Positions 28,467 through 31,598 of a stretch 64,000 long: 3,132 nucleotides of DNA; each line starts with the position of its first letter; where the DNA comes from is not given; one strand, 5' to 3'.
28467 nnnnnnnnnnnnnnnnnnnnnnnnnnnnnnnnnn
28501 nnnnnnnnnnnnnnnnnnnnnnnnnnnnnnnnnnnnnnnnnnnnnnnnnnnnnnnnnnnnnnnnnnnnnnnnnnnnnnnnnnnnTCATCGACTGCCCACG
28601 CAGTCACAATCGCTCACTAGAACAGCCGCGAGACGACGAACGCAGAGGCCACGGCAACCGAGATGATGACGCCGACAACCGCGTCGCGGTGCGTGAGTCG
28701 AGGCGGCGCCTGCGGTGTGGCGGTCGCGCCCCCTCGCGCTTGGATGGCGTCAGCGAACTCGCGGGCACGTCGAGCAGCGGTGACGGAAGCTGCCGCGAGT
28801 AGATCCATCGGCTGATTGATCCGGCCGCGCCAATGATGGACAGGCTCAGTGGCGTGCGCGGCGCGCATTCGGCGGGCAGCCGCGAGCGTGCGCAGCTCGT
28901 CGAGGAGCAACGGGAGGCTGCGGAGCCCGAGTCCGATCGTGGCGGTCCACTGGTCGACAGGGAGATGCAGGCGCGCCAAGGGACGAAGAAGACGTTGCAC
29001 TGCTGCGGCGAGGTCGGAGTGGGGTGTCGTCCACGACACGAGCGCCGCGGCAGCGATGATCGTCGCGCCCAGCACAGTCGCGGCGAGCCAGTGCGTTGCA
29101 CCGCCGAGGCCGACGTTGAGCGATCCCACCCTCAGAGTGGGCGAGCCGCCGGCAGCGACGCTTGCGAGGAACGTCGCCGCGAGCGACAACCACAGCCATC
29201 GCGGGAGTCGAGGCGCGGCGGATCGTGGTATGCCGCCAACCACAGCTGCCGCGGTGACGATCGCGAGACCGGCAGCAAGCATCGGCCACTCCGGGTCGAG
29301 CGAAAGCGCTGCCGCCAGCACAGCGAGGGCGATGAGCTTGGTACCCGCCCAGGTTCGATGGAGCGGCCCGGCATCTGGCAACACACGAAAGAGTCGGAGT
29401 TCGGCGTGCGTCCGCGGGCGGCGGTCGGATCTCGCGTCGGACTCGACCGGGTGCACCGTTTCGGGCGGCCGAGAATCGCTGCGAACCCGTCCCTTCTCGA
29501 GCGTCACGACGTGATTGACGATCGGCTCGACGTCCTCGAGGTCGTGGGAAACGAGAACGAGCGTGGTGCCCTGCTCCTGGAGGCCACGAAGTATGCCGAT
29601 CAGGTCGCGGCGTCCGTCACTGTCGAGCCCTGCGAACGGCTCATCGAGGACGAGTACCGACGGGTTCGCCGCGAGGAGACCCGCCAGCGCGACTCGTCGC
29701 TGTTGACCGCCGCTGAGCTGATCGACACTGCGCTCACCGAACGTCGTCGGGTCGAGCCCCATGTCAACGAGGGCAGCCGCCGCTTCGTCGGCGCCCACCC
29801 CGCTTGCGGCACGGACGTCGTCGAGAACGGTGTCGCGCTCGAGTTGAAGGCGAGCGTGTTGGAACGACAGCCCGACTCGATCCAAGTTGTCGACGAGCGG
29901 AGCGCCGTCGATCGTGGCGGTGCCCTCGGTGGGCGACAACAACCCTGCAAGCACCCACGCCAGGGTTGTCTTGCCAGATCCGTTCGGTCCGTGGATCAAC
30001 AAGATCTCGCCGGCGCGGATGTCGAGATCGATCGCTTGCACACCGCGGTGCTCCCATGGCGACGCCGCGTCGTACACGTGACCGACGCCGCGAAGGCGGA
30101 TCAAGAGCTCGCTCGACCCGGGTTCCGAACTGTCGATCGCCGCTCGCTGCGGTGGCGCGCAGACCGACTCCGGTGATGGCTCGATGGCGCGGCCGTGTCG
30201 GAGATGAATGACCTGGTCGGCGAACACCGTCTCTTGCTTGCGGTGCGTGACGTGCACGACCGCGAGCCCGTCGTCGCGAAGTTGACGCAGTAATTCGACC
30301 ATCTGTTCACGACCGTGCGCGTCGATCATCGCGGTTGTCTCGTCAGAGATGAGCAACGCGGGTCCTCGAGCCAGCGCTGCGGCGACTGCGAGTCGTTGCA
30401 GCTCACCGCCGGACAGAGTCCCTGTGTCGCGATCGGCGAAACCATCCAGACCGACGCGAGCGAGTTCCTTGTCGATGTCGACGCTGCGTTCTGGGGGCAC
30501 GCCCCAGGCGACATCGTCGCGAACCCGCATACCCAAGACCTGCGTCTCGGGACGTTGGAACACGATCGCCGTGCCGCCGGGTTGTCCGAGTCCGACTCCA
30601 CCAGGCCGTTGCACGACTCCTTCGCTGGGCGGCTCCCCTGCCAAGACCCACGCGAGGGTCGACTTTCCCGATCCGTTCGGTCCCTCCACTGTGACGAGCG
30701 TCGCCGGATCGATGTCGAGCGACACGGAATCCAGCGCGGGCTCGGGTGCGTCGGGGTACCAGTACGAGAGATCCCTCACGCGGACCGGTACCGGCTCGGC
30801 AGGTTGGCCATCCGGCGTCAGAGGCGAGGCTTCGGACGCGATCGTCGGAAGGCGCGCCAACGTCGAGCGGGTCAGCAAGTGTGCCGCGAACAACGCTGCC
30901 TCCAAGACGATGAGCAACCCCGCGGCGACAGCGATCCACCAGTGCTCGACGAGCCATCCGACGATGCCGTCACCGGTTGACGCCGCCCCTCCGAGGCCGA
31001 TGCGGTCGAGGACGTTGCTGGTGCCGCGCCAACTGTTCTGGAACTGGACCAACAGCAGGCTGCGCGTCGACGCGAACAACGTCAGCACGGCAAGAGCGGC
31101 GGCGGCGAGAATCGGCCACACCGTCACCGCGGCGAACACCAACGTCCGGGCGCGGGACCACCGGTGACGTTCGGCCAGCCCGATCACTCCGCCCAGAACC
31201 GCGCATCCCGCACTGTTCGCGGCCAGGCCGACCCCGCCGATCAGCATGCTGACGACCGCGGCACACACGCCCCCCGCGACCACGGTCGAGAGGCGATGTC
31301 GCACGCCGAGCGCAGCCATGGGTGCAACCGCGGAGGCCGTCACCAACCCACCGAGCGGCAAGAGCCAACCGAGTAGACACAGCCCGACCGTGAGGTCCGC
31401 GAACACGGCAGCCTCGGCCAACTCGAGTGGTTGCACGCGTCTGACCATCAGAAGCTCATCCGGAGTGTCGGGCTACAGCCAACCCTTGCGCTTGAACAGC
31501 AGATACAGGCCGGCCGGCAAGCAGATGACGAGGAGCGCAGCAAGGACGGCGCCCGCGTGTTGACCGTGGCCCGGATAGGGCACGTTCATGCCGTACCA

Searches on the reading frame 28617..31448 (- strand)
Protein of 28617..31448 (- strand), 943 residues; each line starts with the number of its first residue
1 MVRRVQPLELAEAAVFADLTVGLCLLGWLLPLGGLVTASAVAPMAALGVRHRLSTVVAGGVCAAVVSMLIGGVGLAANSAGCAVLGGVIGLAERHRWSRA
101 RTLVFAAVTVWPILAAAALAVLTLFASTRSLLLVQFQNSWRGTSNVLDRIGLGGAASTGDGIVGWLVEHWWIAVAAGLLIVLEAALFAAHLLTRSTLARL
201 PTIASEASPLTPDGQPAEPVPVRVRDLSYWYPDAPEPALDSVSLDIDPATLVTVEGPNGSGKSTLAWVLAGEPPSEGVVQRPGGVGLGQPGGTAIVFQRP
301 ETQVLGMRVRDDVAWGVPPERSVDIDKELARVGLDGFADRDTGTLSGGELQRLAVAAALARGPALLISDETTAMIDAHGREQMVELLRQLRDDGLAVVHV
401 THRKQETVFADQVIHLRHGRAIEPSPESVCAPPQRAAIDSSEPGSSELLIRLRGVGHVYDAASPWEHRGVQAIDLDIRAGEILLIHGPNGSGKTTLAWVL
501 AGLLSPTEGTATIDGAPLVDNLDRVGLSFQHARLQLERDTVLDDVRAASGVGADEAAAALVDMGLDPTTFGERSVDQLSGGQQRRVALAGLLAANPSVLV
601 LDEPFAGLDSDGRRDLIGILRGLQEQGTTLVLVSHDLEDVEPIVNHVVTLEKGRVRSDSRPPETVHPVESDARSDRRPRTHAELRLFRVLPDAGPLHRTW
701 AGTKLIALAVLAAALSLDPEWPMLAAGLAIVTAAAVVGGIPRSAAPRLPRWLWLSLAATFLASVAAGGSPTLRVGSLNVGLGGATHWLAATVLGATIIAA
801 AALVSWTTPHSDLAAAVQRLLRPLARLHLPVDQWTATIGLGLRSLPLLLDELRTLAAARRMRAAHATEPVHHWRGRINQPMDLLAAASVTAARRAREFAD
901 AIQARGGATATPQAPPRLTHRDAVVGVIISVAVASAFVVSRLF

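Call 48: find_encoding_contigs(protein=window:28617-31448:-, flank=2000, max_places=4)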
Protein window:28617-31448:- (943 aa): no gene with exactly this product is on record in the collection.
